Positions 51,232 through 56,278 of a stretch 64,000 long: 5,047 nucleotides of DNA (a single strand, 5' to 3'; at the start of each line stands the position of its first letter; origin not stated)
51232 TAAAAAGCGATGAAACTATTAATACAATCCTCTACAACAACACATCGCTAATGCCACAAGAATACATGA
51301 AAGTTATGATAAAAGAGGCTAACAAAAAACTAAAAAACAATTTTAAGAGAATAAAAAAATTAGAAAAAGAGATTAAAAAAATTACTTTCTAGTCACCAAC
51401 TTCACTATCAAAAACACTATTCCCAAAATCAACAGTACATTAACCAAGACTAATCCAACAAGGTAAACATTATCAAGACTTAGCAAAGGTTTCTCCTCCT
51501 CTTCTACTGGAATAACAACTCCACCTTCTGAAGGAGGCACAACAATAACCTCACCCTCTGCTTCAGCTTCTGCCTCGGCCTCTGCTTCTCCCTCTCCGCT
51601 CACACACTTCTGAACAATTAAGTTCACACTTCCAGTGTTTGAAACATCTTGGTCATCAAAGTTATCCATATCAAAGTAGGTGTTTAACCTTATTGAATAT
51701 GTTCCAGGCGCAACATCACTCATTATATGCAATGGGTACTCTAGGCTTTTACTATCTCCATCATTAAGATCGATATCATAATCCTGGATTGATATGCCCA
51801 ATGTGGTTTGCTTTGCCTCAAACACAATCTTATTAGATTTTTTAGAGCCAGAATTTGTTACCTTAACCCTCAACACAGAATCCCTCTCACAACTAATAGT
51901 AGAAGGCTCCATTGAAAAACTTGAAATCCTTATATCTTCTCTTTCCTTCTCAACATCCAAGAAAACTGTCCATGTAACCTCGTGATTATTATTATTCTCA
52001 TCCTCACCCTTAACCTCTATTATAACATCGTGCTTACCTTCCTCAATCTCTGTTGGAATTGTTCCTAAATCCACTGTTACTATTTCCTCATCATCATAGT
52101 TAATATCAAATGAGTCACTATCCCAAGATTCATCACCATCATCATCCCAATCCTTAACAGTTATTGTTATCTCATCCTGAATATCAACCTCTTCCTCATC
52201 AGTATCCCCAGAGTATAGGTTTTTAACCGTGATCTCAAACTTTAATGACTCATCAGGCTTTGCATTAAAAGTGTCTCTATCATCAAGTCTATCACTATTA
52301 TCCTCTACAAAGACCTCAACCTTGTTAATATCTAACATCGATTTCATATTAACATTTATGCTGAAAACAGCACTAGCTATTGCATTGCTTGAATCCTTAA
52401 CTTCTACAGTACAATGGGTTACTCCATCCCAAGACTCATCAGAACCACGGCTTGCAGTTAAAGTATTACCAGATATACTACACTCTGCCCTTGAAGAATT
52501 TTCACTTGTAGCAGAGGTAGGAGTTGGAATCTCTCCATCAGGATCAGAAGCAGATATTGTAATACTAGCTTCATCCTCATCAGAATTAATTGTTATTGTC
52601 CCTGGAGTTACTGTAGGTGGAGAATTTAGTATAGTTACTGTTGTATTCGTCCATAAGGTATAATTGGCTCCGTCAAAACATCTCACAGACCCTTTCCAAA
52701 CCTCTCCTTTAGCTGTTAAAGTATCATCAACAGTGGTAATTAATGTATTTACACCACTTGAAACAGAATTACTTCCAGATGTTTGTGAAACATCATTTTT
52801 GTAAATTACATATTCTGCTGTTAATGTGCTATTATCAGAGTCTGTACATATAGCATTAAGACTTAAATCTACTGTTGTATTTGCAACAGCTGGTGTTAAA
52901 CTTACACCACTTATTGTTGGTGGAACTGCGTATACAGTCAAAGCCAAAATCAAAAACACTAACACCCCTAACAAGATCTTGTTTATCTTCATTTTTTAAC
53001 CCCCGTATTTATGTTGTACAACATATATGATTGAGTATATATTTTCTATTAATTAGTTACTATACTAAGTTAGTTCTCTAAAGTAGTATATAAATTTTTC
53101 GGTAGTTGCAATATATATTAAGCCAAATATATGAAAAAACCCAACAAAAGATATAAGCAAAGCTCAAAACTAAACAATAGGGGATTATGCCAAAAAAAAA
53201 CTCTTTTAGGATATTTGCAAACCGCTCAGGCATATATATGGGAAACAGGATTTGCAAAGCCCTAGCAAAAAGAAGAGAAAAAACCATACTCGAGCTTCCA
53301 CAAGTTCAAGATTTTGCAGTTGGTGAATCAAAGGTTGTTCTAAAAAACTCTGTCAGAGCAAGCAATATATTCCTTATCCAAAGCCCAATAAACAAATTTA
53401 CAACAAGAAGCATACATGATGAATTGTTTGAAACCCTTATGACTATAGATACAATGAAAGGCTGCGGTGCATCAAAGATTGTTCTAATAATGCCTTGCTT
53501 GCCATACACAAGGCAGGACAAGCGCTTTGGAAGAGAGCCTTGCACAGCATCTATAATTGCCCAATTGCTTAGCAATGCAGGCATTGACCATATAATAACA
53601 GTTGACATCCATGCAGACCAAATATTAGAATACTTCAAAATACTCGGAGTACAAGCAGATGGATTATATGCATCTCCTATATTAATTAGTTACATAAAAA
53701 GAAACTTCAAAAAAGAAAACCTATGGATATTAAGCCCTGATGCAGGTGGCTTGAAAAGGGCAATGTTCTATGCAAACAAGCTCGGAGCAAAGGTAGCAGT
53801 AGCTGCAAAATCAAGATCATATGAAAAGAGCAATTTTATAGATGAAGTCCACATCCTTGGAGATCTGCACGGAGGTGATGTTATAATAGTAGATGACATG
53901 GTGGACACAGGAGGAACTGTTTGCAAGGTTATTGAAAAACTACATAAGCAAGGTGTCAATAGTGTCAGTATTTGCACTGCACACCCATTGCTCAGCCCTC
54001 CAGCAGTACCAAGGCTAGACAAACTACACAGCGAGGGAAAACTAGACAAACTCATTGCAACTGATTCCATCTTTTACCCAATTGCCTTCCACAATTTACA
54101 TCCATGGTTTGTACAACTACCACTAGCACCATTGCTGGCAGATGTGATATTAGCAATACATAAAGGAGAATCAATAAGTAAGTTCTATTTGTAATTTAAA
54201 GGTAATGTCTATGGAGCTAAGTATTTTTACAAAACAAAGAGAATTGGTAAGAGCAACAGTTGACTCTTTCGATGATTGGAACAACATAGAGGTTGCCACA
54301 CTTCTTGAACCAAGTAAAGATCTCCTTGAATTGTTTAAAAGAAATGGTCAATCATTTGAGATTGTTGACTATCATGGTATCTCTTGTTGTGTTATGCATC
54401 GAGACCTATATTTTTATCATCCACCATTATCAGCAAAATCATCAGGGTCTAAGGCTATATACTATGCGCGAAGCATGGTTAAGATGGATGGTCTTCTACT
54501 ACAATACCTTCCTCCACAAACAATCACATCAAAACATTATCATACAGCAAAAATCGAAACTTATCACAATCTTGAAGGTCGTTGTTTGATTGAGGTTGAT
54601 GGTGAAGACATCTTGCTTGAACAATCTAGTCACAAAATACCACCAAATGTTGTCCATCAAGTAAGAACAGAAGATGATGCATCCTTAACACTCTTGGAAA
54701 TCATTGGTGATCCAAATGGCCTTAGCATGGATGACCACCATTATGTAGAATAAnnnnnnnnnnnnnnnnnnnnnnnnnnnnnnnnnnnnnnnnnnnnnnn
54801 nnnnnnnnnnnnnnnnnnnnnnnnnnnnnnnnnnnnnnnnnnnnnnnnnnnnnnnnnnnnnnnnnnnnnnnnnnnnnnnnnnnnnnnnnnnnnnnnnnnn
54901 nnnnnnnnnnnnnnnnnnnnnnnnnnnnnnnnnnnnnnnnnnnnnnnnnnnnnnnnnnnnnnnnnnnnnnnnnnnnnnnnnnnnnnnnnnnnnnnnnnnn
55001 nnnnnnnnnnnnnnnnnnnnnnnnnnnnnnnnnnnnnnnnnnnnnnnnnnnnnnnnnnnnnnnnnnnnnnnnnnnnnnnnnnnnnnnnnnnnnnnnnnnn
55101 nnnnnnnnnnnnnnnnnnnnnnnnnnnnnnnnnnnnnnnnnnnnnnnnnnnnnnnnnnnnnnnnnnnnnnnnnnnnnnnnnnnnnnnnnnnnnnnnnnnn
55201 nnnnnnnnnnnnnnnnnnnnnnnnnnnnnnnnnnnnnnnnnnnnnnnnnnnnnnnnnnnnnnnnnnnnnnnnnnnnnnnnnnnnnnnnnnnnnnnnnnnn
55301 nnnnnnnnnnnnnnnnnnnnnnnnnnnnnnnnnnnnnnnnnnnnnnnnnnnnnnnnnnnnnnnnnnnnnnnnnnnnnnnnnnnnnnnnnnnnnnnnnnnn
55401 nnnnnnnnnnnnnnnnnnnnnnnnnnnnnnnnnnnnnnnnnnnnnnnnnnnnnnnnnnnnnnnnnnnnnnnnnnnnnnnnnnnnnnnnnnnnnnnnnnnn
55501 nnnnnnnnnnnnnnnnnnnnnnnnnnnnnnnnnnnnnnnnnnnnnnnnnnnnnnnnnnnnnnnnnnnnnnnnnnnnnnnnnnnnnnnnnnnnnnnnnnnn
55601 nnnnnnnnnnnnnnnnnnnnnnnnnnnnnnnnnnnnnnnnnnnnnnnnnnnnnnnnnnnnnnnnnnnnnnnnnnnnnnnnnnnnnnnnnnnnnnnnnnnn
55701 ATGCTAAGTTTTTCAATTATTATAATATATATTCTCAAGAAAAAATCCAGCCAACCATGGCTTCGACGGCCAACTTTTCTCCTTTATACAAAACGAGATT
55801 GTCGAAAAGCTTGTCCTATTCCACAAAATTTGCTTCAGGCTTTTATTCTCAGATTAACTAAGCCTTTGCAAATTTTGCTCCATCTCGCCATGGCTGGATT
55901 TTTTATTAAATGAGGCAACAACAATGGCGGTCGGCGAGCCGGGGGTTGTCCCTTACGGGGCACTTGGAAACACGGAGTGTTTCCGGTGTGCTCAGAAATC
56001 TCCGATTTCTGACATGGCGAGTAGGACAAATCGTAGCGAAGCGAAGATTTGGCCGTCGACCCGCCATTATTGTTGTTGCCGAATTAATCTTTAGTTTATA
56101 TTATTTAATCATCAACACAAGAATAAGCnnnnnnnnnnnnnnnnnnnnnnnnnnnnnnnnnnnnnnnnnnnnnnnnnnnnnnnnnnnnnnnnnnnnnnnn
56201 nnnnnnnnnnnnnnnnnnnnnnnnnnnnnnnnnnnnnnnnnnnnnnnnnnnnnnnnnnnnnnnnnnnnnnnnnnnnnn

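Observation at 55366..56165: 800-bp gene-free region composed of tandem hairpin modules, including two paralogous ~168-nt long-hairpin units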

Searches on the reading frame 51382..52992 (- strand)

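Call 7: search_protein_families(library=pfam, proteins=[window:51382-52992:-], max_evalue=0.01)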
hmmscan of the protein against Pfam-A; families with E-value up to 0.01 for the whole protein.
window:51382-52992:- (536 aa): 1 family
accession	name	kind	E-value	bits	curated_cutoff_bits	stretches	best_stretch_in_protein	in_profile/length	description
PF20251.4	Big_14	-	0.0061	16.9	27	0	283-331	50-95/104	Bacterial Ig-like domain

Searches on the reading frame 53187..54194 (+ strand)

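Call 7: search_protein_families(library=pfam, proteins=[window:53187-54194:+], max_evalue=0.01)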
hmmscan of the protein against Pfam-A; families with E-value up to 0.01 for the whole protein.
window:53187-54194:+ (335 aa): 5 families
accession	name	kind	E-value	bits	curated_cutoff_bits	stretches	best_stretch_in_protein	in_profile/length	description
PF13793.12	Pribosyltran_N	-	1.6e-22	80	25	1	8-132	2-117/117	N-terminal domain of ribose phosphate pyrophosphokinase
PF00156.33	Pribosyltran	-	3.6e-18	65.8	26.3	1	167-266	19-124/158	Phosphoribosyl transferase domain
PF14572.12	Pribosyl_synth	-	4.1e-09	37.1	27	1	221-334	75-183/184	Phosphoribosyl synthetase-associated domain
PF14681.12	UPRTase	-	1.1e-06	28.7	27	1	226-282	117-173/206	Uracil phosphoribosyltransferase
PF24390.1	PRTase-CE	-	0.0052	17.1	27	0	132-257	47-133/253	PRTase-CE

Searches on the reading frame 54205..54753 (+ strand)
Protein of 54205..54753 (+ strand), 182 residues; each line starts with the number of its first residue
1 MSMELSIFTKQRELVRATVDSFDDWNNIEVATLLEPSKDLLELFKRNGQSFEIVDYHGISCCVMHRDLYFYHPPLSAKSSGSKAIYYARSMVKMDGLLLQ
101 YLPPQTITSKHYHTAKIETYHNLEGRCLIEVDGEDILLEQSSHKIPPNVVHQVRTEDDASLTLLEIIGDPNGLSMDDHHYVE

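Call 7: search_protein_families(library=pfam, proteins=[window:54205-54753:+], max_evalue=0.01)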
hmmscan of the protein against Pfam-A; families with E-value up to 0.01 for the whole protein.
window:54205-54753:+ (182 aa): 1 family
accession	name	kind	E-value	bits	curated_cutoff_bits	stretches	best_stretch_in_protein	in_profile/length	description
PF07883.17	Cupin_2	-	2.4e-08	34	27.2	1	99-166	2-69/70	Cupin domain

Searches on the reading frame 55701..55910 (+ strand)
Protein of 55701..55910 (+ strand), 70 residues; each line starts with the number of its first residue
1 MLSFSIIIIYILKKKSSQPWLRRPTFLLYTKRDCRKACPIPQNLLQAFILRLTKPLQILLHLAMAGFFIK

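Call 65: list_cluster_members(proteins=[window:55701-55910:+, window:55910-56128:+, window:55924-56091:+, window:55838-56029:-, window:55909-56067:-])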
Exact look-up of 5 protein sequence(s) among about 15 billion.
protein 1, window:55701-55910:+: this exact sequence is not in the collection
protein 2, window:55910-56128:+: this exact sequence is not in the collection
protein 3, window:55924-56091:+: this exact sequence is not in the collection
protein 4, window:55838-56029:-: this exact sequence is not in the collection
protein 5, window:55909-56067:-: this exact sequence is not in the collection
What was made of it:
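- Checked: None of its five ORFs is in the 15-billion-protein collection (call 65).
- None of the five ORFs is in the protein collection (call 65).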

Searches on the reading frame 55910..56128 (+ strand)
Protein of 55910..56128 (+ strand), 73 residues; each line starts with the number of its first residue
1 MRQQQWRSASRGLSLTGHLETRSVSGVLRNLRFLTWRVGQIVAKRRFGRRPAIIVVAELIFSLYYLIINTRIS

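Call 77: search_protein_representatives(protein=window:55910-56128:+)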
Query: 73 residues. Proteins with E-value up to 0.001 (for the whole library): 4; up to 1e-10: 1; up to 1e-30: 0. The best 4 are listed.
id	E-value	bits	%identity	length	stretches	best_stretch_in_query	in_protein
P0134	2.9e-13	65.3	69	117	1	8-56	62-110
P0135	5.6e-09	51.7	31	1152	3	5-68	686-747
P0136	3.1e-07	46.2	33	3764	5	29-61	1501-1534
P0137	6.0e-04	35.9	26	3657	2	31-66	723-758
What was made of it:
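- The 73-aa ORF has one hit, P0134, at E 3e-13 (call 77).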

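Call 79: find_encoding_contigs(protein=P0134, flank=6000)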
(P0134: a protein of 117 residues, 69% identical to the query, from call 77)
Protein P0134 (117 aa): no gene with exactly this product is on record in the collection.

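Call 81: list_cluster_members(proteins=[P0134])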
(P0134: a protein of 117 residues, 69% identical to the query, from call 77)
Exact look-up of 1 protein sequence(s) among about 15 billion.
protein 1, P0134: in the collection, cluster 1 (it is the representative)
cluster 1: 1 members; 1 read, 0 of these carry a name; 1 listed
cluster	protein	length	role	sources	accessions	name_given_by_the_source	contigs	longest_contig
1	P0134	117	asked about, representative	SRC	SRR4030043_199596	-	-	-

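Call 83: find_homologous_proteins(query=A8, max_evalue=0.01)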
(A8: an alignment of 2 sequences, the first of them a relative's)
Query A8 (2 sequences) (117 aa, profile of the alignment): 1 proteins with E <= 0.01 among 373 candidates.
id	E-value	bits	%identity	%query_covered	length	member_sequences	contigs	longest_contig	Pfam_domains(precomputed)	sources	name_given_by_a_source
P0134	8.7e-70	250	100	100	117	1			-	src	-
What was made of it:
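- No further homologue was found among 5.8 billion clusters (call 83).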
